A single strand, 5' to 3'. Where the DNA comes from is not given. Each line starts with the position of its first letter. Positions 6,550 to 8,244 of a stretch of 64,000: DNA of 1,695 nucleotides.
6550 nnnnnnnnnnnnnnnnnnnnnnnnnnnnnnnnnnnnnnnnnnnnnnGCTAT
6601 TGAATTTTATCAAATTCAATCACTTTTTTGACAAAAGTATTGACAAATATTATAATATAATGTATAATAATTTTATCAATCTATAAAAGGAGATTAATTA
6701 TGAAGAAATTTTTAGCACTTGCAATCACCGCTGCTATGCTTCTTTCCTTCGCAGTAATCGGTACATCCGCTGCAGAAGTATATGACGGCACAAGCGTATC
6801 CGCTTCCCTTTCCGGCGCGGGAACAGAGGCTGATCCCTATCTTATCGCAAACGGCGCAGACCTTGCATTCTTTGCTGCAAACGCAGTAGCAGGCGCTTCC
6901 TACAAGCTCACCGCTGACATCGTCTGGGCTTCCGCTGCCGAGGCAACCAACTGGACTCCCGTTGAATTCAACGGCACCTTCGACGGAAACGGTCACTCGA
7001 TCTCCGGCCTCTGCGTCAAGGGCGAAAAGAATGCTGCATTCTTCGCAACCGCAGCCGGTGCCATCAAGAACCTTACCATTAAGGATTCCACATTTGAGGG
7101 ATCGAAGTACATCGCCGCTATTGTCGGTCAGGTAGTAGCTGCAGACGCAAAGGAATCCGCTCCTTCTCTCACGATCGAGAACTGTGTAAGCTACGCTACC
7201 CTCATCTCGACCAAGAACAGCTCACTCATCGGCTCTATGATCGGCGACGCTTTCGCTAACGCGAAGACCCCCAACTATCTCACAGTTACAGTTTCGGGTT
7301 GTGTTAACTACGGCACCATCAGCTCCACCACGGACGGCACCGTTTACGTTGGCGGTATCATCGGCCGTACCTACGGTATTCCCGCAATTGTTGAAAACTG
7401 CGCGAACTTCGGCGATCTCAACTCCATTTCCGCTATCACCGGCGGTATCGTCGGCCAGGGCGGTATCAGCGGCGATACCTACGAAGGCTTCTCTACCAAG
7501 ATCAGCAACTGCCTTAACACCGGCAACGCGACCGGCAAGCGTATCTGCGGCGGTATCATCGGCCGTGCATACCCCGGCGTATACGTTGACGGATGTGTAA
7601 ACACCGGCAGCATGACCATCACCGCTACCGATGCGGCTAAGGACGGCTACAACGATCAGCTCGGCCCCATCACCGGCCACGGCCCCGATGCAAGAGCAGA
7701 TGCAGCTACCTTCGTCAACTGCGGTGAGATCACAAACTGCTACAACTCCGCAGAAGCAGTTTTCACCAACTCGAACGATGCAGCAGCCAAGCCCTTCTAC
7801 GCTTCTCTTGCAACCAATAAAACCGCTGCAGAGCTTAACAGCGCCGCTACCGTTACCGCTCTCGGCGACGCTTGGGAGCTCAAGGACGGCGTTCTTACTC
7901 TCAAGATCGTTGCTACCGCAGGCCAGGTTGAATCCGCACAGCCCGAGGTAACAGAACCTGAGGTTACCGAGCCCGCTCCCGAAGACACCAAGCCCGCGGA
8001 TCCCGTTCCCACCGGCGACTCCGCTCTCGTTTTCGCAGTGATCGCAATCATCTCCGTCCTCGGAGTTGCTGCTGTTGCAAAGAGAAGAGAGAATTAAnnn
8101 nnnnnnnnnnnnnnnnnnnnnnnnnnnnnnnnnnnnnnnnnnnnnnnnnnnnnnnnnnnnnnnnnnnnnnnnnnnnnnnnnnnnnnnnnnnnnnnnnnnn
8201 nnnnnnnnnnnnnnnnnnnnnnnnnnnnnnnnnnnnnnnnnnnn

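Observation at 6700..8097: Non-canonical sortase-like anchor signal PTGDSAL-TM-K(R/K)REN on GLUG-like beta-helix proteins (1-1287 and 6700-8097)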

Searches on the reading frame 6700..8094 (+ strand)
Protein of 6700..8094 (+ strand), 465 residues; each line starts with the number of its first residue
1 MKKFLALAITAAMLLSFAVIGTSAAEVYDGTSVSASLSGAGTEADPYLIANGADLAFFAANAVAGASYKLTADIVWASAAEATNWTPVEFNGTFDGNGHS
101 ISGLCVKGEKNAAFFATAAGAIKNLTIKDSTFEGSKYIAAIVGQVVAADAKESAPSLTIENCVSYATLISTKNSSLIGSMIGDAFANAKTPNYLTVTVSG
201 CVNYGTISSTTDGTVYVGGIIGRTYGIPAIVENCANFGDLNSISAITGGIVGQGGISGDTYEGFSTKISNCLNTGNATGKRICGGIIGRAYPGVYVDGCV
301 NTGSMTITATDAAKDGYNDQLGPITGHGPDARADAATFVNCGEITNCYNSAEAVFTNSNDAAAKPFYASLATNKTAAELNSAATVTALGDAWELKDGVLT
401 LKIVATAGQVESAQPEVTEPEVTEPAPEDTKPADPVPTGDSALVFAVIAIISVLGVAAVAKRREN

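Call 4: search_protein_families(library=ncbifam, proteins=[window:6700-8094:+], max_evalue=10)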
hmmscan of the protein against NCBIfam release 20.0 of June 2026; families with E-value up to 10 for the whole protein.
window:6700-8094:+ (465 aa): 0 families

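Call 7: search_protein_families(library=pfam, proteins=[window:6700-8094:+], max_evalue=1)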
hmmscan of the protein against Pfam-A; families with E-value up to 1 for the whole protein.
window:6700-8094:+ (465 aa): 2 families
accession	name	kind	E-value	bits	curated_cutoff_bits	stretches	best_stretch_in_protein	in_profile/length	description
PF07581.17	Glug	-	0.016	16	20.5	1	214-239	2-26/28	The GLUG motif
PF17947.6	4HB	-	0.18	12.3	26.1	1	135-173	29-65/78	Four helical bundle domain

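Call 19: find_encoding_contigs(protein=window:6700-8094:+, flank=10000, max_places=10)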
Protein window:6700-8094:+ (465 aa): 7 contigs read that carry it; 5 places shown.
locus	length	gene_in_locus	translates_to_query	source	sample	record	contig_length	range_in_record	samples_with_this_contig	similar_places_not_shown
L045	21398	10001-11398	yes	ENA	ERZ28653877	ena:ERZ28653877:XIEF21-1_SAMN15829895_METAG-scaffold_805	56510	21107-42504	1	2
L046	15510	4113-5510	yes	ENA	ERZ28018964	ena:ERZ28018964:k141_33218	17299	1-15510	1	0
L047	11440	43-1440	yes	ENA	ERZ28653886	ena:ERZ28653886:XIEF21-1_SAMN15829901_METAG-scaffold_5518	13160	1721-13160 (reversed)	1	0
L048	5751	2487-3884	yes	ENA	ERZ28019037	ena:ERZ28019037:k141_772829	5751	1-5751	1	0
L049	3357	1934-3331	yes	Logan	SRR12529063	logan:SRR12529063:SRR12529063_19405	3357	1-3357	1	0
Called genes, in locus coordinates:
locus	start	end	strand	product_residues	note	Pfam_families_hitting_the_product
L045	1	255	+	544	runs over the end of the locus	-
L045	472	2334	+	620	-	-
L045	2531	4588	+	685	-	-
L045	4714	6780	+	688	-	PF00724:Oxidored_FMN, PF00890:FAD_binding_2 (weak), PF01134:GIDA (weak), PF07992:Pyr_redox_2, PF12831:FAD_oxidored, PF13450:NAD_binding_8 (weak), PF13738:Pyr_redox_3, PF00070:Pyr_redox (weak), +3 more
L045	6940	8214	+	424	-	PF04412:AcnX, PF28403:AcnX_2nd, PF28406:AcnX_3rd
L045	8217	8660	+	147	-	PF01989:AcnX_swivel_put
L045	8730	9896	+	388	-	PF01545:Cation_efflux, PF16916:ZT_dimer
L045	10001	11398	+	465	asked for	-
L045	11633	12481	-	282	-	PF05116:S6PP (faint), PF08282:Hydrolase_3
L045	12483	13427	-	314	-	PF01479:S4 (weak), PF00849:PseudoU_synth_2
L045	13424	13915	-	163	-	PF01252:Peptidase_A8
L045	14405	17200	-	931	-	PF00133:tRNA-synt_1, PF01406:tRNA-synt_1e (faint), PF09334:tRNA-synt_1g, PF13603:tRNA-synt_1_2 (faint), PF08264:Anticodon_1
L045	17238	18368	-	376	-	-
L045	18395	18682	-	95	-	PF02325:CCB3_YggT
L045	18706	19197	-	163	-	PF04472:SepF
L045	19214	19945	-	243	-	PF01168:Ala_racemase_N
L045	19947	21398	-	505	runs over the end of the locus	PF26018:BSH_RND_rel (weak)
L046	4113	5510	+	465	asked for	-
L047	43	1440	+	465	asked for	-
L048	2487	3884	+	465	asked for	-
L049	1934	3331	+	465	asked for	-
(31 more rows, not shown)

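Call 42: find_homologous_proteins(query=window:6700-8094:+, max_evalue=0.00001)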
Query window:6700-8094:+ (465 aa): 187 proteins with E <= 0.00001 among 8000 candidates; the best 120 are listed.
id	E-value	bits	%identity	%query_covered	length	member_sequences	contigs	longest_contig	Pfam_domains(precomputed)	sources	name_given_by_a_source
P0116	2.5e-294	994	100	100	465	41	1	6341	-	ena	-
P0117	3.5e-270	914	93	100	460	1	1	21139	-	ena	-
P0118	3.3e-265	898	91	100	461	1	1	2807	-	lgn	-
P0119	3.8e-255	865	87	100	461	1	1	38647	-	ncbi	-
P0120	7.7e-233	791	79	100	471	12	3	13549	-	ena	-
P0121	4.3e-228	776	76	100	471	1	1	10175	-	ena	-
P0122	5.4e-199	680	70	100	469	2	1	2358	-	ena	-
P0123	8.1e-195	666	69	100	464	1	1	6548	-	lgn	-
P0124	6.4e-194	663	70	100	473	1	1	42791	PF07581.18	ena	-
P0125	8.9e-193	659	68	100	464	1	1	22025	-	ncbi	-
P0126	2.1e-186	638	64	100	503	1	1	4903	-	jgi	-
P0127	6.7e-183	627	63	100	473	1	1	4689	-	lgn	-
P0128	1.8e-175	602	61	100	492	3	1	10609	-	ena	-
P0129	2.9e-170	585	59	100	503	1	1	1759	-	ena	-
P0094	3.9e-168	578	59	100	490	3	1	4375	-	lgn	-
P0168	3.3e-83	298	45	91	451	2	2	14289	-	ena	-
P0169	3.2e-80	288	39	100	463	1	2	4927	-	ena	-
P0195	9.7e-25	106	31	77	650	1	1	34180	PF00404.25,PF07581.18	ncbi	-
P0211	5.7e-19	86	30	68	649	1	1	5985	PF07581.18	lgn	-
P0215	4.7e-18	83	30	58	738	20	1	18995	PF07581.18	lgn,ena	-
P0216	9.0e-18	83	30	93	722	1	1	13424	PF18912.7,PF13240.12,PF12773.14,PF17032.11,PF24463.2,PF07581.18,PF24460.2,PF13248.12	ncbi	-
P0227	1.4e-15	75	28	60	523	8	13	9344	PF07581.18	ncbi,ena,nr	ncbi:MAG: dockerin type I repeat-containing protein [Eubacteriales bacterium]|nr:dockerin type I rep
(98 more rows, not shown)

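Call 45: find_encoding_contigs(protein=P0168, flank=10000, max_places=4)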
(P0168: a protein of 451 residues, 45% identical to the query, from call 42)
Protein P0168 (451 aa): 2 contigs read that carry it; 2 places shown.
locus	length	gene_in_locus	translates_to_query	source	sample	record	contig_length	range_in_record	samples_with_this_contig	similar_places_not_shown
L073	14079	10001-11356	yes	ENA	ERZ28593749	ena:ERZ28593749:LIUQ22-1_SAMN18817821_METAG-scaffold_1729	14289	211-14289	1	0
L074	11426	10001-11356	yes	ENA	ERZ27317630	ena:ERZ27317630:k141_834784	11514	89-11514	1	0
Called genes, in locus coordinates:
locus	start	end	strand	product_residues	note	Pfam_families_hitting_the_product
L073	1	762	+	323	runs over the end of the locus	?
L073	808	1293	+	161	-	PF00149:Metallophos (weak), PF12850:Metallophos_2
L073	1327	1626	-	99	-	PF04026:SpoVG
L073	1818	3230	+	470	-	PF01225:Mur_ligase, PF08245:Mur_ligase_M, PF02875:Mur_ligase_C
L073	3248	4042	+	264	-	PF01209:Ubie_methyltran, PF13489:Methyltransf_23, PF05401:NodS (weak), PF13847:Methyltransf_31 (weak), PF08241:Methyltransf_11, PF08242:Methyltransf_12, PF13649:Methyltransf_25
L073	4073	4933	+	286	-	-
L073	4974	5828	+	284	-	PF01430:HSP33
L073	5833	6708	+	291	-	PF00753:Lactamase_B, PF12706:Lactamase_B_2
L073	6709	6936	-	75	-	PF20076:DUF6472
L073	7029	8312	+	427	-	PF00596:Aldolase_II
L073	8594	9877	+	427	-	PF00884:Sulfatase, PF02995:DUF229 (faint)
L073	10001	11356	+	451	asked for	-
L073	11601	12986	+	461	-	-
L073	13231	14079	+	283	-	?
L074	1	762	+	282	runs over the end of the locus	?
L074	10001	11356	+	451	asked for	-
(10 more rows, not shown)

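Call 52: search_solved_structures(query=window:6700-8094:+, max_evalue=1)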
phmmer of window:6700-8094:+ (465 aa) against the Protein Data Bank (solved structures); distinct sequences matched with E-value up to 1: 1.
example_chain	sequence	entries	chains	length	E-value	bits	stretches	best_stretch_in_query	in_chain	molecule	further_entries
3n6z_A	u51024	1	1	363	2.3e-06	30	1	38-312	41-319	putative immunoglobulin A1 protease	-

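Call 55: list_cluster_members(proteins=[P0119, P0040, P0077, P0086, P0097, P0098, P0106, P0112, P0091, P0100])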
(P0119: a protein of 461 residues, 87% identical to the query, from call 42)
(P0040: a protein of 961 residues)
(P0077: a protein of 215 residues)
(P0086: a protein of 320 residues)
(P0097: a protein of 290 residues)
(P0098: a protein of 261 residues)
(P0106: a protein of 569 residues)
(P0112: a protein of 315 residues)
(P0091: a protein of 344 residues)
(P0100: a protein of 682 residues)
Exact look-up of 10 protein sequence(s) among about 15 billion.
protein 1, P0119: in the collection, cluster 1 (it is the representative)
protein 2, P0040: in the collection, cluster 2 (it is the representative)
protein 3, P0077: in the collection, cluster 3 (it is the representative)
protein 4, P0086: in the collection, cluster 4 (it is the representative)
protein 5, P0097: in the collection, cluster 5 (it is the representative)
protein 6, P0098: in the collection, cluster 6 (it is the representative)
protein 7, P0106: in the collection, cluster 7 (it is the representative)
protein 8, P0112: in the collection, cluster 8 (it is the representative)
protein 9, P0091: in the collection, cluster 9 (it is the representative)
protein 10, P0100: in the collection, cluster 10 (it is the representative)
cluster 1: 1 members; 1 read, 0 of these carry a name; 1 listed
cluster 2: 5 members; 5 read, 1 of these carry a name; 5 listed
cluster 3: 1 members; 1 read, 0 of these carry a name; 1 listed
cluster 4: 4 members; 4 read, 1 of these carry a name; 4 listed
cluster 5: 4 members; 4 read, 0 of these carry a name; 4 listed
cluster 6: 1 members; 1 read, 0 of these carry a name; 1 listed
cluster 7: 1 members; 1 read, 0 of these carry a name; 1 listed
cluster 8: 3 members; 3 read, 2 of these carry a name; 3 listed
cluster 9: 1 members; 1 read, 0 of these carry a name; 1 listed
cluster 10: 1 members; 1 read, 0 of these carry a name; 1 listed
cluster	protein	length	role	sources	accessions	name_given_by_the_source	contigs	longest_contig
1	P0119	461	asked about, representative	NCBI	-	-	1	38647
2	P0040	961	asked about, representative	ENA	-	-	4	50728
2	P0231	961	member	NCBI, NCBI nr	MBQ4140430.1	MAG: hypothetical protein IJD70_03740 [Clostridia bacterium] | hypothetical protein [Clostridia bacterium]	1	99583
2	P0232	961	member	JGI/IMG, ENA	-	-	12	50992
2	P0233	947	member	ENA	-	-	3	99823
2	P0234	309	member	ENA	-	-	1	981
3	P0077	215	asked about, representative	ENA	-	-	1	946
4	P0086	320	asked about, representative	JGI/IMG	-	hypothetical protein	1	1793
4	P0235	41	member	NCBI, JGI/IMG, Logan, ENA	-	-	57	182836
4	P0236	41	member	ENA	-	-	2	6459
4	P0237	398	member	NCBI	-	-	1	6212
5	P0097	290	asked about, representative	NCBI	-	-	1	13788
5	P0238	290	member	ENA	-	-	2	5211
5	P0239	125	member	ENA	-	-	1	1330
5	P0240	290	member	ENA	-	-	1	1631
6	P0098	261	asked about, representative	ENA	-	-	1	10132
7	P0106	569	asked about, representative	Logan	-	-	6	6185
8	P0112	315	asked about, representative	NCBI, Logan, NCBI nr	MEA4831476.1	MAG: hypothetical protein VB118_02510 [Oscillospiraceae bacterium] | hypothetical protein [Oscillospiraceae bacterium]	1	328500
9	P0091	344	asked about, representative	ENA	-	-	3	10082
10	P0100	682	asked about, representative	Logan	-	-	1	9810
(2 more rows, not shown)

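Call 61: search_protein_families(library=pfam, proteins=[L045:472-2331:+], max_evalue=0.001)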
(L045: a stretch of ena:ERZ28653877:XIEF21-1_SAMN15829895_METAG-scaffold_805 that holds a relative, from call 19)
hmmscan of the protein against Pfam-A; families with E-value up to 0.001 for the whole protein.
L045:472-2331:+ (620 aa): 1 family
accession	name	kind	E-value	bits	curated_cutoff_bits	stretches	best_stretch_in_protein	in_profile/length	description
PF05887.16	Trypan_PARP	-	8.3e-06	26.3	100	1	538-597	58-114/134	Procyclic acidic repetitive protein (PARP)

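Call 67: search_protein_families(library=ncbifam, proteins=[P0169, P0168], max_evalue=1)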
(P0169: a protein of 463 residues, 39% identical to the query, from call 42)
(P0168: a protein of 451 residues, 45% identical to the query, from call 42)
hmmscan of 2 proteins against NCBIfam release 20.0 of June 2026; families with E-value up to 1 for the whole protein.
P0169 (463 aa): 4 families
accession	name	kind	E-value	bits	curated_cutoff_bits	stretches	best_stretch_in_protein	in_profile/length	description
NF033846.1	Rumino_NPXTG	domain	0.00029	21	23.5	1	433-461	1-29/30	NPXTG-anchored protein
NF053819.1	EF0750_LPXTG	subfamily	0.00034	21.1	47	1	405-462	44-104/105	EF2685/EF0750 family sortase-dependent surface protein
TIGR03656.1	IsdC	equivalog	0.015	15.1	155.85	1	375-461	124-214/219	heme uptake protein IsdC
TIGR01167.1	LPXTG_anchor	domain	0.017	15.8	15.9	1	434-462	3-33/34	LPXTG cell wall anchor domain-containing protein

P0168 (451 aa): 1 family
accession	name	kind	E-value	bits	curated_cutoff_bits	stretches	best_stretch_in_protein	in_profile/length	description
NF053819.1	EF0750_LPXTG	subfamily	0.0068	16.9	47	1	396-451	44-104/105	EF2685/EF0750 family sortase-dependent surface protein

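Call 76: predict_structure(alignment_id=A4)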
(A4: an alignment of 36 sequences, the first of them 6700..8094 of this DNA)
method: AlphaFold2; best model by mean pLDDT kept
length: 465 residues; sequences in the alignment: 36
mean_pLDDT: 85.7   pTM: 0.80
mean pLDDT of the five models: 85.7, 83.8, 81.2, 81.2, 80.3
residues with pLDDT >= 90: 292; 70-90: 97; 50-70: 35; < 50: 41
segments of 3 or more residues with pLDDT < 50: 17-23, 411-425, 427-440, 461-465
pLDDT, mean of each block of 10 residues (from residue 1): 64 56 60 84 96 94 97 90 93 96 95 98 97 97 96 95 97 95 84 94 96 91 95 97 92 86 90 96 95 94 94 87 93 84 92 93 87 96 96 94 73 41 44 44 69 67 44
secondary structure, 60 per line:
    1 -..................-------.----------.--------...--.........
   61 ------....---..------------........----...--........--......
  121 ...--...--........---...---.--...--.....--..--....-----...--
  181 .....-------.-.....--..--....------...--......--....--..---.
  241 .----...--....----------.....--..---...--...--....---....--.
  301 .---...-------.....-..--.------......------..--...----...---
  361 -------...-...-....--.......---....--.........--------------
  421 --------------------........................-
elements in order: H2-19 E47-49 H52-60 E67-70 E88-95 E100-102 E105-112 E115-123 E126-128 E131-138 E142-144 E156-160 E167-170 E176-178 E181-185 E195-199 E206-209 E216-218 E221-226 E229-232 E246-248 E251-254 E265-269 E277-279 E282-284 E287-290 E294-297 E305-307 H315-319 H332-337 E348-350 E355-357 E372-374 H376-379 H382-388 E392-395 E398-401 H402-406 H441-464
